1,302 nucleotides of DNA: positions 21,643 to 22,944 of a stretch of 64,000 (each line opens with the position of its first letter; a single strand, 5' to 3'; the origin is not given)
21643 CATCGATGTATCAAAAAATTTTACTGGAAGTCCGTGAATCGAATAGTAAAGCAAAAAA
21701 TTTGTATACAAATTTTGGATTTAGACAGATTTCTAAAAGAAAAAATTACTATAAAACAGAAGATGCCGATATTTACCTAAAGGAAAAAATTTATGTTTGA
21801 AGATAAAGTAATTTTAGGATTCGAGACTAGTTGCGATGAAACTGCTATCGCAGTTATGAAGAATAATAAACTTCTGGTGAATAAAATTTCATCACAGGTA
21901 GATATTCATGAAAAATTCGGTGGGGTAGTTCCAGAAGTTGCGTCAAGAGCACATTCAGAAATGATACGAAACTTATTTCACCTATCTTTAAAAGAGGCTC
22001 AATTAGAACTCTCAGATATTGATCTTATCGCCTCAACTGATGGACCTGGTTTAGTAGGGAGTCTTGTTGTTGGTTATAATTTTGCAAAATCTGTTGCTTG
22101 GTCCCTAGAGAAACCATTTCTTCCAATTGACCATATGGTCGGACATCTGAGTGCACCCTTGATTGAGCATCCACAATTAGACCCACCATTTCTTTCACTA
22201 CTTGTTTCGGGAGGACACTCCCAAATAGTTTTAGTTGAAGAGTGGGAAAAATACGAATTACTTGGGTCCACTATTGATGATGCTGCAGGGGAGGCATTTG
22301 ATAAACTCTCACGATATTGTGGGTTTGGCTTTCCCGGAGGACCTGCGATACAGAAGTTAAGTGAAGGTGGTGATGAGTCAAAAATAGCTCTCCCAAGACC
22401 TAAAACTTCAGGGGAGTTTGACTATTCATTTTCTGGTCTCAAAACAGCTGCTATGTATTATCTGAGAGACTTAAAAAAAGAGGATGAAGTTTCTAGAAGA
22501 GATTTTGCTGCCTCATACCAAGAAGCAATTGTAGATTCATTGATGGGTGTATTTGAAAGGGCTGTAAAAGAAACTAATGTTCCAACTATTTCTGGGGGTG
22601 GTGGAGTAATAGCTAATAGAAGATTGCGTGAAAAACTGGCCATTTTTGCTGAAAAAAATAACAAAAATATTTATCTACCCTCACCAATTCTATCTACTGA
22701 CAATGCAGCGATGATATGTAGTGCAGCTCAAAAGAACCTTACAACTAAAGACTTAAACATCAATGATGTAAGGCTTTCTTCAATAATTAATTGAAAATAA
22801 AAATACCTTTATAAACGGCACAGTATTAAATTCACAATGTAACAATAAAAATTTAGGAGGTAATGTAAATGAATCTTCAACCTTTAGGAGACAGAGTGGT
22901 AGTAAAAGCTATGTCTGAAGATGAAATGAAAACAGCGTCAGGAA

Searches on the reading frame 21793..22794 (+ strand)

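Call 23: search_protein_families(library=ncbifam, proteins=[window:21793-22794:+], max_evalue=0.00001)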
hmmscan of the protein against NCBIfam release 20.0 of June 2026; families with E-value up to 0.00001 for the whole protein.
window:21793-22794:+ (333 aa): 5 families
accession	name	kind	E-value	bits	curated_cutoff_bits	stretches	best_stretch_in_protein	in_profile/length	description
TIGR03723.1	T6A_TsaD_YgjD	equivalog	2.1e-116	388.5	296.1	1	7-316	1-313/314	tRNA (adenosine(37)-N6)-threonylcarbamoyltransferase complex transferase subunit TsaD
TIGR00329.1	gcp_kae1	subfamily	1.6e-102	342.8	207.8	1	8-308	1-304/305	tRNA (adenosine(37)-N6)-threonylcarbamoyltransferase complex transferase subunit TsaD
TIGR03722.2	arch_KAE1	equivalog_domain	5.7e-58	196.5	375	1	7-317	1-298/323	KEOPS complex N(6)-L-threonylcarbamoyladenine synthase Kae1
NF007174.0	PRK09605.1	equivalog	3.6e-57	194.1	447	1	6-327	2-311/535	bifunctional N(6)-L-threonylcarbamoyladenine synthase/serine/threonine protein kinase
TIGR03725.1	T6A_YeaZ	equivalog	1.2e-09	38.5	69.3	1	7-114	1-93/212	tRNA (adenosine(37)-N6)-threonylcarbamoyltransferase complex dimerization subunit type 1 TsaB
